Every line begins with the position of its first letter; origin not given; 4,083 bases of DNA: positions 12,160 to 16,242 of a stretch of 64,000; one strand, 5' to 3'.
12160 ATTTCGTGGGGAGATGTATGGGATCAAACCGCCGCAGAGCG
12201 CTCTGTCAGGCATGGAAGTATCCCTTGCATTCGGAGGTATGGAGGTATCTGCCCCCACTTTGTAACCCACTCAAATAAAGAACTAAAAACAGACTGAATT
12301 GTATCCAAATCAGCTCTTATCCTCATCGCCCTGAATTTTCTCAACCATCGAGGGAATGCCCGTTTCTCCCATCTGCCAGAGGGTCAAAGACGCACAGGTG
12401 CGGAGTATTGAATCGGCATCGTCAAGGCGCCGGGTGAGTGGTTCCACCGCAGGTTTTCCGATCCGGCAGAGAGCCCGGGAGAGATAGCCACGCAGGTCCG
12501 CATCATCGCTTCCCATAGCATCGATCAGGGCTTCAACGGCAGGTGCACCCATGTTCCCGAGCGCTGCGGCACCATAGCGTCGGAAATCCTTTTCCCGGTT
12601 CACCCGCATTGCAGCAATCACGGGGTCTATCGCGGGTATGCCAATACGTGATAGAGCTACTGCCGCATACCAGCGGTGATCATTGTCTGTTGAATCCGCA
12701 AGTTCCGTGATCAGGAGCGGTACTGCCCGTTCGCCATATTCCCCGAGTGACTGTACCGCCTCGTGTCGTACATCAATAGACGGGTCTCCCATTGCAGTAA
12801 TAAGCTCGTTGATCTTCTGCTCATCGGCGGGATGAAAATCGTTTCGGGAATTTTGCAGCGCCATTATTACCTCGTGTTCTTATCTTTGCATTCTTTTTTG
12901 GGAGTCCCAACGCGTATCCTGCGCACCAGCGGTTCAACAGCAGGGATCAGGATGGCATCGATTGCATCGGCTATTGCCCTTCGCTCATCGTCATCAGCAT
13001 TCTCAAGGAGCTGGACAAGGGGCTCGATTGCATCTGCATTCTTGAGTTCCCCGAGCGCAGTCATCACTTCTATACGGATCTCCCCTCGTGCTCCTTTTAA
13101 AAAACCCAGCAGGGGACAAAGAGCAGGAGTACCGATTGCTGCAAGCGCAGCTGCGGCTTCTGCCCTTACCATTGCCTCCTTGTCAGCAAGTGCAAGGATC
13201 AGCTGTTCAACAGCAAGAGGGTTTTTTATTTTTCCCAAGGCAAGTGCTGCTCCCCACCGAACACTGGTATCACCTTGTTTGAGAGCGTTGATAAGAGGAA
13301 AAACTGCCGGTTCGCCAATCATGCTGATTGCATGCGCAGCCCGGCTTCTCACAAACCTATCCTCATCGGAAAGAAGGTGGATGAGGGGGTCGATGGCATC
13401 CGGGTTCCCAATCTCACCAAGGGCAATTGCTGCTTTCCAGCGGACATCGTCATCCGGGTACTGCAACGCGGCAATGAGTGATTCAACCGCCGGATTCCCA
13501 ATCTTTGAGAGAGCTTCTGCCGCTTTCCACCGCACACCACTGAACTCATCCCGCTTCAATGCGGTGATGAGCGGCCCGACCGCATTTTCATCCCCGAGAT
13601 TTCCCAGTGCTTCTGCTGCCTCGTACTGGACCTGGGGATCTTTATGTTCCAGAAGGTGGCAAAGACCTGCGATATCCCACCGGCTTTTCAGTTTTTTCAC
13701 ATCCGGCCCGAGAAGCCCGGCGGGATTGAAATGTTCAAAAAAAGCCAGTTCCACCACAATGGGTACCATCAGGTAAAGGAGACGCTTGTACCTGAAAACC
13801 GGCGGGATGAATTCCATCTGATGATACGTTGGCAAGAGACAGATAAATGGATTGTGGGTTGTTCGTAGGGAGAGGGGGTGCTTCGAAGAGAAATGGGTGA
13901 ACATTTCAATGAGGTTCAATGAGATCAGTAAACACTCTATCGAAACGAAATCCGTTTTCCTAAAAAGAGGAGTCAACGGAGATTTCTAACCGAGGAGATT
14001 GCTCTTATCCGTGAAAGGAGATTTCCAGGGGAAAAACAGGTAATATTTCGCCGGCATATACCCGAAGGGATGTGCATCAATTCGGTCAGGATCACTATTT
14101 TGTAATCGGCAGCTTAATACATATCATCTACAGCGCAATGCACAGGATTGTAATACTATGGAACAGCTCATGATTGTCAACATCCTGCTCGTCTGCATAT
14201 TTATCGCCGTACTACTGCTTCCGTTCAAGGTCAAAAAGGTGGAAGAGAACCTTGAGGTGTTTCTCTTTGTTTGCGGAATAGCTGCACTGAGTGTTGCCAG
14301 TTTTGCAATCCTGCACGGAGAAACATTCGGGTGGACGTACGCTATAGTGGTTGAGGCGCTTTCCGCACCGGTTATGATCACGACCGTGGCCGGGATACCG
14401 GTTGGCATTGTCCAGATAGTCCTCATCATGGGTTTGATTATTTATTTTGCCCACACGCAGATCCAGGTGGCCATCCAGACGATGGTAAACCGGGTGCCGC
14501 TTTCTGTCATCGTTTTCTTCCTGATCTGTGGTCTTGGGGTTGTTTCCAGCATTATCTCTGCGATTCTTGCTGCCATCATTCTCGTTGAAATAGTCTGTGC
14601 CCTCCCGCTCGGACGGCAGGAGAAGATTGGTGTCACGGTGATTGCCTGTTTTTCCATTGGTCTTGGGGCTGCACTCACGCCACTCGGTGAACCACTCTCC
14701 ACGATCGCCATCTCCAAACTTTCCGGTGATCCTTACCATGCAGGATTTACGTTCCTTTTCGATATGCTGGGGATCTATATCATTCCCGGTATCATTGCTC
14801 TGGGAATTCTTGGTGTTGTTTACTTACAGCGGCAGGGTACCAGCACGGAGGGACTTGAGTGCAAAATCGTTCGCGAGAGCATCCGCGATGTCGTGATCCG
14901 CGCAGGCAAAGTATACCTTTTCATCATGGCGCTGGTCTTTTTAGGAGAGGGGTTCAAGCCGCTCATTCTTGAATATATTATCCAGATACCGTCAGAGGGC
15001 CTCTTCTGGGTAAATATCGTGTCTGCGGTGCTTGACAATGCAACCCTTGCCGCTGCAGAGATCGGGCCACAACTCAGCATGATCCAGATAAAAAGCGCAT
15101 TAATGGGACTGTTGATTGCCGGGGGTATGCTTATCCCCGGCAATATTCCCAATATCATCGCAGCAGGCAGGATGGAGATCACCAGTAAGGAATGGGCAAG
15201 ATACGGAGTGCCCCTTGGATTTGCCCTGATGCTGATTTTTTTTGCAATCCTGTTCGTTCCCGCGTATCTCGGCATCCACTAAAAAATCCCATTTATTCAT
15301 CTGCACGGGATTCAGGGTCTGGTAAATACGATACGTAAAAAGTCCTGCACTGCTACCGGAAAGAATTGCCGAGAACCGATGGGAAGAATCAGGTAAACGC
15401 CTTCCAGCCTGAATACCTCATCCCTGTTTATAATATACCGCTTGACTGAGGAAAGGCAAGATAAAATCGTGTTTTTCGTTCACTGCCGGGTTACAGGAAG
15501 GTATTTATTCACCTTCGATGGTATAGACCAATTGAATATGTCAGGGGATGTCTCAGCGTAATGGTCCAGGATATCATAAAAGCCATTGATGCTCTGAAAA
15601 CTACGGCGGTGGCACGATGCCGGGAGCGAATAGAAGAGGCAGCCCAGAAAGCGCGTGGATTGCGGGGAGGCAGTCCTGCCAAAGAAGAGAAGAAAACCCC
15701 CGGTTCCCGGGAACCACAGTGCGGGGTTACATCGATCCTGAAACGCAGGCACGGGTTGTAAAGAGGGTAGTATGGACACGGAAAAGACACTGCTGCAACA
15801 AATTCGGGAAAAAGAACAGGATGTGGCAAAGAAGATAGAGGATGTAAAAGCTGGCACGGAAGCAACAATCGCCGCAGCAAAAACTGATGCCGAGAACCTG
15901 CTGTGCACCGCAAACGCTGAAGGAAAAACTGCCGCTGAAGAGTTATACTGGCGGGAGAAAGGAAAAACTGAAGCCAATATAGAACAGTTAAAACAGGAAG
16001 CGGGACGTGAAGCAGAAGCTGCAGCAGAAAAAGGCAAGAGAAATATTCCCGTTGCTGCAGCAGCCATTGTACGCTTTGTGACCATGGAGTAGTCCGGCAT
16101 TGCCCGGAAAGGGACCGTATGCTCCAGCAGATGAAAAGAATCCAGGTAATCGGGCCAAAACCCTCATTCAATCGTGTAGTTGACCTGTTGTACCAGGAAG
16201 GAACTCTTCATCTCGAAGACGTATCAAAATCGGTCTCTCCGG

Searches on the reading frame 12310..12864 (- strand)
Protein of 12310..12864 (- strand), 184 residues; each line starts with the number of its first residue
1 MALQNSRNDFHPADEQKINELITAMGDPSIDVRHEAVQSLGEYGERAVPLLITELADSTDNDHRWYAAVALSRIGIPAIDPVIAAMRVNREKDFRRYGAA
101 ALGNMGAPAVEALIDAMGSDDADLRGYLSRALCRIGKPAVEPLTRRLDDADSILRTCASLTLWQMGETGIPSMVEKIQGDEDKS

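Call 10: search_protein_families(library=pfam, proteins=[window:12310-12864:-])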
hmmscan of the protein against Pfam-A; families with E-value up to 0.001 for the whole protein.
window:12310-12864:- (184 aa): 4 families
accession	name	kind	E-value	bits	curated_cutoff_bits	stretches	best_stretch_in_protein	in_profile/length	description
PF13646.12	HEAT_2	-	7.8e-24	84.2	27.7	3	19-102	2-87/88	HEAT repeats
PF03130.22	HEAT_PBS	-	3e-14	52.3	20.9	0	32-56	1-26/27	PBS lyase HEAT-like repeat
PF02985.28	HEAT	-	1.4e-08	34.6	23.5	0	19-44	3-28/31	HEAT repeat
PF13513.12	HEAT_EZ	-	2.9e-06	28.1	27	0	18-43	30-55/55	HEAT-like repeat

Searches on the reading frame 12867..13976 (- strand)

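Call 7: search_protein_families(library=pfam, proteins=[window:12867-13976:-])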
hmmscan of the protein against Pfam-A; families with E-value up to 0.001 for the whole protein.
window:12867-13976:- (369 aa): 8 families
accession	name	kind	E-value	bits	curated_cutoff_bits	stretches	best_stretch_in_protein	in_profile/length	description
PF13646.12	HEAT_2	-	1.4e-50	169.9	27.7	4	165-227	2-65/88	HEAT repeats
PF03130.22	HEAT_PBS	-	6.5e-34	112.9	20.9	2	178-204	1-27/27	PBS lyase HEAT-like repeat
PF02985.28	HEAT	-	3.8e-24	82.9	23.5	0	105-128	5-28/31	HEAT repeat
PF13513.12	HEAT_EZ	-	2.5e-21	76.1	27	0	163-189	29-55/55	HEAT-like repeat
PF00514.29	Arm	-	1.2e-14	54.2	20.6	1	105-127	17-39/41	Armadillo/beta-catenin-like repeat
PF25767.1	ARM_TBCD_2nd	-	1e-08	35.3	29.7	0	226-255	80-109/245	Tubulin-specific chaperone D-like, ARM repeats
PF12717.13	Cnd1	-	2.4e-06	28.1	26.4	0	211-282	9-86/162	non-SMC mitotic condensation complex subunit 1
PF01602.26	Adaptin_N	-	0.00032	19.8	37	0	223-281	114-178/524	Adaptin N terminal region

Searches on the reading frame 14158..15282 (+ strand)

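Call 7: search_protein_families(library=pfam, proteins=[window:14158-15282:+])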
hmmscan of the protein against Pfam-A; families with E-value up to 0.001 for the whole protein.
window:14158-15282:+ (374 aa): 1 family
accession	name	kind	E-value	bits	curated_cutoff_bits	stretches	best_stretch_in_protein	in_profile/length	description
PF07854.18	DUF1646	-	1.8e-126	422.6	21.4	1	10-367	3-346/347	Protein of unknown function (DUF1646)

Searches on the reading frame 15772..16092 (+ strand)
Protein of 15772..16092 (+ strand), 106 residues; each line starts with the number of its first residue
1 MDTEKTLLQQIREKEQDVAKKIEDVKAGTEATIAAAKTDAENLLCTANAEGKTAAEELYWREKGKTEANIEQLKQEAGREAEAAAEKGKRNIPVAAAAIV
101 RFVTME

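Call 7: search_protein_families(library=pfam, proteins=[window:15772-16092:+])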
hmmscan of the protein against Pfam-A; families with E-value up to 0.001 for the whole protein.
window:15772-16092:+ (106 aa): 1 family
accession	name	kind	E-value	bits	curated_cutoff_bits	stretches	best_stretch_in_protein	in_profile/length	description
PF16999.10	V-ATPase_G_2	-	1.6e-06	29.1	28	1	5-103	4-102/104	Vacuolar (H+)-ATPase G subunit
